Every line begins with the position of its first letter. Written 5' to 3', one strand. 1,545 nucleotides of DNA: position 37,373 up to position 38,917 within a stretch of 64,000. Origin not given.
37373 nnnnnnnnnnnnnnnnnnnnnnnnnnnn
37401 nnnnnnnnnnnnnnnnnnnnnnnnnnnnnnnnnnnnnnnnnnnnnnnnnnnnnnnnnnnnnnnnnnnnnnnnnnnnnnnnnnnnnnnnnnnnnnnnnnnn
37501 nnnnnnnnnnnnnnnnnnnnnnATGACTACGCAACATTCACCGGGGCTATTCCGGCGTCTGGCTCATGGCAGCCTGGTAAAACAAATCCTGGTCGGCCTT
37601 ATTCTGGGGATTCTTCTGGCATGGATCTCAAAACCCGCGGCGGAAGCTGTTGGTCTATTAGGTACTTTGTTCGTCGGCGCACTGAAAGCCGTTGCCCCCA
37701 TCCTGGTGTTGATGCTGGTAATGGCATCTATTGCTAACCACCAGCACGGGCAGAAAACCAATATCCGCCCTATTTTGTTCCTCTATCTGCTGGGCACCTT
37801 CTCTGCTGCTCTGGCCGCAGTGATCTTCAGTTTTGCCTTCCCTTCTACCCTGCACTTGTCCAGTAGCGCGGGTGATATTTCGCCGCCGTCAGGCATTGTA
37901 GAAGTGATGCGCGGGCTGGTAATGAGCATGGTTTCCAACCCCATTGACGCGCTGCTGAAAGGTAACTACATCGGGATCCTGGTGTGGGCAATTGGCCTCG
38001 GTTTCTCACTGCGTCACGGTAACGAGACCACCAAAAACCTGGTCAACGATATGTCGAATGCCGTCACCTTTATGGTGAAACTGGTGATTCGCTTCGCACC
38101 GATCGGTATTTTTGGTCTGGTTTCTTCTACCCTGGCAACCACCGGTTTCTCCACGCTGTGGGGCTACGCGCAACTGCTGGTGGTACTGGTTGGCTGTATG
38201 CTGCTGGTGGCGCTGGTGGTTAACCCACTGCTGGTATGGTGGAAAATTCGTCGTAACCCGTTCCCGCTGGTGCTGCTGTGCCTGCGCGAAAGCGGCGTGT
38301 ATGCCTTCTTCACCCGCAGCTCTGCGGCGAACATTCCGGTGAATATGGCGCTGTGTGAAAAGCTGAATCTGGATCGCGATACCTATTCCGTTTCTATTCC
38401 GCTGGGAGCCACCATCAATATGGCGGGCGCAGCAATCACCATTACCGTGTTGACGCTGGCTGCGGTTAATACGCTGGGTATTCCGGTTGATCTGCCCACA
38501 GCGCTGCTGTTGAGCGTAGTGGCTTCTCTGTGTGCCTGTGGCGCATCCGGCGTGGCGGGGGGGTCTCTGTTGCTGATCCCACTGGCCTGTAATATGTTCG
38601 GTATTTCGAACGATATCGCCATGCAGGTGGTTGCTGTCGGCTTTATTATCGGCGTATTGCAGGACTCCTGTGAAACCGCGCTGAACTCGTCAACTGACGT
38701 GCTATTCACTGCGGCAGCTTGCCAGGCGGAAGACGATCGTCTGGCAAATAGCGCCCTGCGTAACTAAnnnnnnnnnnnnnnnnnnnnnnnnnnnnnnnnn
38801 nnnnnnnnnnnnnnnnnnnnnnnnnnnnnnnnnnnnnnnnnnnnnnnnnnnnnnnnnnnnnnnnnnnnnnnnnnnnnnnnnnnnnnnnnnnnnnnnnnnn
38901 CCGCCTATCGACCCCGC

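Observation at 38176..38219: Three Chi octamers (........) within 44 bp inside sstT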

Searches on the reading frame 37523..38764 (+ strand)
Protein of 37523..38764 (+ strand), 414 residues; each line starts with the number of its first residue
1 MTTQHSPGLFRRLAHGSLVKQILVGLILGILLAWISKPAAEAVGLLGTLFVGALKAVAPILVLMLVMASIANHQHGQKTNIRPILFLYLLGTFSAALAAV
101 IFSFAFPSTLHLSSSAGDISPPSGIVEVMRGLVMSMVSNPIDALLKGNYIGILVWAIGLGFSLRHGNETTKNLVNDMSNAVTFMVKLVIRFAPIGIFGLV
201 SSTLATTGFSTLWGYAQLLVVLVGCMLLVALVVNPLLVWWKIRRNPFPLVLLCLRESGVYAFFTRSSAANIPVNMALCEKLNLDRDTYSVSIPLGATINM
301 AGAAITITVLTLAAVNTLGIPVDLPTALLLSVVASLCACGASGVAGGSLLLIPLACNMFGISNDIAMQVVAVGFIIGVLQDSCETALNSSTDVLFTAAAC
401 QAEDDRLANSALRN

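Call 50: search_protein_families(library=pfam, proteins=[window:37523-38764:+])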
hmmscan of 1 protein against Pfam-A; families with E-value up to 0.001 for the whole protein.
window:37523-38764:+ (414 aa): 1 family
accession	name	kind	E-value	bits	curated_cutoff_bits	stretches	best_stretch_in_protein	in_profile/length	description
PF00375.23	SDF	-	3.9e-64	217.5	27.9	1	18-397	1-382/387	Sodium:dicarboxylate symporter family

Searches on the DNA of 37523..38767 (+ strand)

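Call 5: search_dna_similar(query=window:37523-38767:+, collection=ecoli_genomes, mode=near, max_rows=30, rows=spread)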
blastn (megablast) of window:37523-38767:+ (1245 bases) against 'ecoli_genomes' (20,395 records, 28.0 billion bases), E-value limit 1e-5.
Records with a match: 5419; places in all: 5420; records where one place covers at least 80% of the query: 5419.
Genomes with a match: 5419 of 5426; with a place that covers at least 80% of the query: 5419. Places per genome that has any: lowest 1, median 1, highest 2. On chromosomes: 5419 places; on plasmids: 1.
Best place of each record, by identity: >=99% 407; 95-99% 5001; 90-95% 11.
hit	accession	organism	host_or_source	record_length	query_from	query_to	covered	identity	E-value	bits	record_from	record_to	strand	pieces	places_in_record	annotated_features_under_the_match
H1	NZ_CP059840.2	Escherichia coli strain E2348/69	Homo sapiens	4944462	1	1245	100%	100.0%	0e+0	2300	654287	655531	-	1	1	sstT: serine/threonine transporter SstT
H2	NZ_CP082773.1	Escherichia coli O99:H6 strain CU42ET-1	Homo sapiens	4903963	1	1245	100%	99.2%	0e+0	2244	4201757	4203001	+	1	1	sstT: serine/threonine transporter SstT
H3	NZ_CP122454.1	Escherichia coli strain 82.0311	Human urine sample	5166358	1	1245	100%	99.0%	0e+0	2233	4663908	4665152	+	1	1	sstT: serine/threonine transporter SstT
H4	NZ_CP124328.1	Escherichia coli strain AVS0787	wastewater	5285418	1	1245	100%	98.6%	0e+0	2200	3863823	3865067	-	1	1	sstT: serine/threonine transporter SstT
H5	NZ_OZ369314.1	Escherichia coli strain Esc6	not applicable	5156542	1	1245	100%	98.6%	0e+0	2200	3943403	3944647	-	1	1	sstT: serine/threonine transporter SstT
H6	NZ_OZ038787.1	Escherichia coli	-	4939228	1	1245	100%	98.5%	0e+0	2194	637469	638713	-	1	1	sstT: serine/threonine transporter SstT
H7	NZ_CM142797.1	Escherichia coli strain GPEC1031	chicken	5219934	1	1245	100%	98.0%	0e+0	2161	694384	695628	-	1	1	sstT: serine/threonine transporter SstT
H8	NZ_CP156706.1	Escherichia coli strain PKF11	Milvus migrans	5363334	1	1245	100%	97.3%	0e+0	2117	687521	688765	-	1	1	sstT: serine/threonine transporter SstT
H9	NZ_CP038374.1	Escherichia coli O157:H7 strain F3113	beef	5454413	1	1245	100%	97.3%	0e+0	2111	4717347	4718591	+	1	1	sstT: serine/threonine transporter SstT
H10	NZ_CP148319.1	Escherichia coli strain Z1323HEC0494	Homo sapiens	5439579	1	1245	100%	97.3%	0e+0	2111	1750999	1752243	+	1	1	sstT: serine/threonine transporter SstT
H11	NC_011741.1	Escherichia coli IAI1 strain IAI1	-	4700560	1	1245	100%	97.1%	0e+0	2100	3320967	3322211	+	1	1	sstT: serine/threonine transporter SstT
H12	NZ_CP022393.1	Escherichia coli strain E62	rat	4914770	1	1245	100%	96.9%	0e+0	2089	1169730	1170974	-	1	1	sstT: serine/threonine transporter SstT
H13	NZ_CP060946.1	Escherichia coli O157:H7 str. EC10 strain EC10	Homo sapiens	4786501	1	1245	100%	96.9%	0e+0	2089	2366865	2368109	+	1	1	sstT: serine/threonine transporter SstT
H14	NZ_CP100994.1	Escherichia coli strain ET201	Hoplobatrachus rugulosus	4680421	1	1245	100%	96.9%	0e+0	2089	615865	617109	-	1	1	sstT: serine/threonine transporter SstT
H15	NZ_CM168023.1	Escherichia coli strain PEC41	Sus scrofa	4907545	1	1245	100%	96.9%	0e+0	2089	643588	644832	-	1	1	sstT: serine/threonine transporter SstT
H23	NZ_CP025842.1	Escherichia coli strain 720632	Homo sapiens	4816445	1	1245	100%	96.5%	0e+0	2056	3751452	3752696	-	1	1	sstT: serine/threonine transporter SstT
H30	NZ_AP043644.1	Escherichia coli strain AST85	Homo sapiens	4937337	1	1245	100%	94.3%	0e+0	1906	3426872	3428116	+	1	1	sstT: serine/threonine transporter SstT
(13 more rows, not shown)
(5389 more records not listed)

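Call 6: search_dna_similar(query=window:38176-38219:+, collection=ecoli_genomes, mode=near, max_rows=40, rows=spread, max_evalue=10)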
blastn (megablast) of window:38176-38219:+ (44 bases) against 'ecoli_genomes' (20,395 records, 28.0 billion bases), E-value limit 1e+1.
Records with a match: 608; places in all: 608; records where one place covers at least 80% of the query: 608.
Genomes with a match: 608 of 5426; with a place that covers at least 80% of the query: 608. Places per genome that has any: lowest 1, median 1, highest 1. On chromosomes: 608 places; on plasmids: 0.
Best place of each record, by identity: >=99% 400; 95-99% 208.
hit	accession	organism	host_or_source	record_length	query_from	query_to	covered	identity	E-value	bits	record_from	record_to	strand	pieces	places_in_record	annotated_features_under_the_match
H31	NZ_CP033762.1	Escherichia coli strain FDAARGOS_536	Homo sapiens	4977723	1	44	100%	100.0%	7e-14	82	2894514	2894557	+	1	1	sstT: serine/threonine transporter SstT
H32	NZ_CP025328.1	Escherichia coli strain ExPEC XM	Duck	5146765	1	44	100%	100.0%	7e-14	82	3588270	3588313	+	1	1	sstT: serine/threonine transporter SstT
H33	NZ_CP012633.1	Escherichia coli strain SF-166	Homo sapiens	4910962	1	44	100%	100.0%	7e-14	82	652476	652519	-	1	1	sstT: serine/threonine transporter SstT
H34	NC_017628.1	Escherichia coli IHE3034 strain IHE3034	-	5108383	1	44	100%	100.0%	7e-14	82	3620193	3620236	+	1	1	sstT: serine/threonine transporter SstT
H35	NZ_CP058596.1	Escherichia coli strain UPEC_U013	Homo sapiens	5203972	1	44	100%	100.0%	7e-14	82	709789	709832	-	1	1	sstT: serine/threonine transporter SstT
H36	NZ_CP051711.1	Escherichia coli strain SCU-123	Homo sapiens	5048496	1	44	100%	100.0%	7e-14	82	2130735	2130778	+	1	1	sstT: serine/threonine transporter SstT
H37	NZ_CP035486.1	Escherichia coli strain NissleGFP_pZE21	cell culture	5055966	1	44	100%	100.0%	7e-14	82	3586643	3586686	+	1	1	sstT: serine/threonine transporter SstT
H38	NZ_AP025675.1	Escherichia coli strain Rb-3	Homo sapiens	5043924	1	44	100%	100.0%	7e-14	82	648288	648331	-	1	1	sstT: serine/threonine transporter SstT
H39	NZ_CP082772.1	Escherichia coli O2:H1 strain HM670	Homo sapiens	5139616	1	44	100%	100.0%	7e-14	82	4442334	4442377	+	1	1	sstT: serine/threonine transporter SstT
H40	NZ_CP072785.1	Escherichia coli strain JA0265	not applicable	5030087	1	44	100%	100.0%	7e-14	82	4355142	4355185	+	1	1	sstT: serine/threonine transporter SstT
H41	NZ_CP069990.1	Escherichia coli strain FDAARGOS_1304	Homo sapiens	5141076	1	44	100%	100.0%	7e-14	82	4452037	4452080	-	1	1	sstT: serine/threonine transporter SstT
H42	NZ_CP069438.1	Escherichia coli strain FDAARGOS_1260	Homo sapiens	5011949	1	44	100%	100.0%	7e-14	82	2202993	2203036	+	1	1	sstT: serine/threonine transporter SstT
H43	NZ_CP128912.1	Escherichia coli strain TUM13773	Homo sapiens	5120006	1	44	100%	100.0%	7e-14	82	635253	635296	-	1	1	sstT: serine/threonine transporter SstT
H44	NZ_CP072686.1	Escherichia coli strain FP4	Canis lupus familiaris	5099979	1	44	100%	100.0%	7e-14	82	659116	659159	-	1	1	sstT: serine/threonine transporter SstT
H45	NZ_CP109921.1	Escherichia coli O2:K2:H1 strain C 237-04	Homo sapiens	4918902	1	44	100%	100.0%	7e-14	82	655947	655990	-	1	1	sstT: serine/threonine transporter SstT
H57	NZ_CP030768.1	Escherichia coli strain 2017C-4173W12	missing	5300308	1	44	100%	95.5%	2e-10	71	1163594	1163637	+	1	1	sstT: serine/threonine transporter SstT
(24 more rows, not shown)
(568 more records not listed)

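Call 8: get_annotated_region(hit=H11, flank=300)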
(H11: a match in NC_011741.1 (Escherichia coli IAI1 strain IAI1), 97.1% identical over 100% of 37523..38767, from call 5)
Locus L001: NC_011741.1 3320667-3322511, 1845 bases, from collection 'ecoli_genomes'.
description: Escherichia coli IAI1, complete sequence
organism: Escherichia coli IAI1 strain IAI1 (NCBI taxid 585034)
replicon: chromosome; assembly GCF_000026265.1
host: -; source: -; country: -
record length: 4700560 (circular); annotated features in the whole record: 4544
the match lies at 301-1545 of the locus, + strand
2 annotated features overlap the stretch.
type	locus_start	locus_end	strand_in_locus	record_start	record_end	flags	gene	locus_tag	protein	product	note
CDS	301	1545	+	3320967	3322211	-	sstT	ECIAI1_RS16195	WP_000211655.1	serine/threonine transporter SstT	-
CDS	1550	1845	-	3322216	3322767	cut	ygjV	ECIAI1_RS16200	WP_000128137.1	YgjV family protein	-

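Call 9: get_annotated_region(hit=H9, flank=300)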
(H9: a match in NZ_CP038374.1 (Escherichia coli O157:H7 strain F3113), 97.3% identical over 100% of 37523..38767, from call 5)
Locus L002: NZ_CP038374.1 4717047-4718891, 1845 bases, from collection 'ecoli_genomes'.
description: Escherichia coli O157:H7 strain F3113 chromosome, complete genome
organism: Escherichia coli O157:H7 strain F3113 (NCBI taxid 83334)
replicon: chromosome; assembly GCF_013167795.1
host: -; source: beef; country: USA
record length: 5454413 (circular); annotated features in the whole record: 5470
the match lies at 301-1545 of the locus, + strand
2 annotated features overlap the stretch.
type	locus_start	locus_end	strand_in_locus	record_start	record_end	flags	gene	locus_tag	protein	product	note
CDS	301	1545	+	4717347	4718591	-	sstT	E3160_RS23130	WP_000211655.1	serine/threonine transporter SstT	-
CDS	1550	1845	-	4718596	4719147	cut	ygjV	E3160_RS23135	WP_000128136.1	YgjV family protein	-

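Call 10: get_annotated_region(hit=H30, flank=300)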
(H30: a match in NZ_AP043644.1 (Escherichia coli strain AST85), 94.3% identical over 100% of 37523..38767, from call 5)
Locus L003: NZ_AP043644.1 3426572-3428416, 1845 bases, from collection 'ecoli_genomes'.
description: Escherichia coli strain AST85 chromosome, complete genome
organism: Escherichia coli strain AST85 (NCBI taxid 562)
replicon: chromosome; assembly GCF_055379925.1
host: Homo sapiens; source: -; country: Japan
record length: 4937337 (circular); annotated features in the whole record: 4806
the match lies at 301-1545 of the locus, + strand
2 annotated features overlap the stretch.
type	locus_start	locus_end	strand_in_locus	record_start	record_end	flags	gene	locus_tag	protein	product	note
CDS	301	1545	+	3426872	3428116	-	sstT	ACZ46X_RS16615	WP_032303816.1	serine/threonine transporter SstT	-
CDS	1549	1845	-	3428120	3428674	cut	ygjV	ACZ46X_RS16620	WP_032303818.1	YgjV family protein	-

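Call 11: get_annotated_region(hit=H57, flank=700)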
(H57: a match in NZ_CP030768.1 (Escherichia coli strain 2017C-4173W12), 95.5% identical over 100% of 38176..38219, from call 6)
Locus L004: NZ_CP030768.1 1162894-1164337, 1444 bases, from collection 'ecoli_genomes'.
description: Escherichia coli strain 2017C-4173W12 chromosome, complete genome
organism: Escherichia coli strain 2017C-4173W12 (NCBI taxid 562)
replicon: chromosome; assembly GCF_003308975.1
host: missing; source: missing; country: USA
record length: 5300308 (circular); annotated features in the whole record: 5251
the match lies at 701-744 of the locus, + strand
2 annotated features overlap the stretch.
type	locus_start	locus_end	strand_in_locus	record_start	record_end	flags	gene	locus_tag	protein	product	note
CDS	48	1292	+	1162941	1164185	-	sstT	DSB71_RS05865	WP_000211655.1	serine/threonine transporter SstT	-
CDS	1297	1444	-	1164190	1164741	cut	ygjV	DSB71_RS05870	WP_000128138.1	YgjV family protein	-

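Call 12: get_annotated_region(hit=H5, flank=300)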
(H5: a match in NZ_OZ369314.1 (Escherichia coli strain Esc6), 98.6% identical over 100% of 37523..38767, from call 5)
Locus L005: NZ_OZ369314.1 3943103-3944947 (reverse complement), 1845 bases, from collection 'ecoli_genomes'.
description: Escherichia coli strain Esc6 isolate Esc6 chromosome 1, complete sequence
organism: Escherichia coli strain Esc6 (NCBI taxid 562)
replicon: chromosome; assembly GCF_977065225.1
host: not applicable; source: not applicable; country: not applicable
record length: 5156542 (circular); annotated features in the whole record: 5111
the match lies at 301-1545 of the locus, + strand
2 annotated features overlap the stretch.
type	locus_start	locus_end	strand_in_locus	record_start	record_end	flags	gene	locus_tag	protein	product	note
CDS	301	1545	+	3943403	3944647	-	sstT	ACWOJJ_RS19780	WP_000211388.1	serine/threonine transporter SstT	-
CDS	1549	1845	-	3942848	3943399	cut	ygjV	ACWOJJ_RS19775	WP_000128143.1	YgjV family protein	-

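Call 13: get_annotated_region(hit=H23, flank=300)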
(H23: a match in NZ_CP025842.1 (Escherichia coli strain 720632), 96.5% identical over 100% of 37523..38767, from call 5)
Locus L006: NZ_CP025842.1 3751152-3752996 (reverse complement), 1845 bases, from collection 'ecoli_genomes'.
description: Escherichia coli strain 720632 chromosome, complete genome
organism: Escherichia coli strain 720632 (NCBI taxid 562)
replicon: chromosome; assembly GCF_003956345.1
host: Homo sapiens; source: stool; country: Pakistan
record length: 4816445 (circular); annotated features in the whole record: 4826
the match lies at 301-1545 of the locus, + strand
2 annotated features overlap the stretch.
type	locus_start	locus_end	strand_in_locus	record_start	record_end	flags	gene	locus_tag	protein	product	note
CDS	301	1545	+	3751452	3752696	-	sstT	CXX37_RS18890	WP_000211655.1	serine/threonine transporter SstT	-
CDS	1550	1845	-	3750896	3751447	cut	ygjV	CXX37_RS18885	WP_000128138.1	YgjV family protein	-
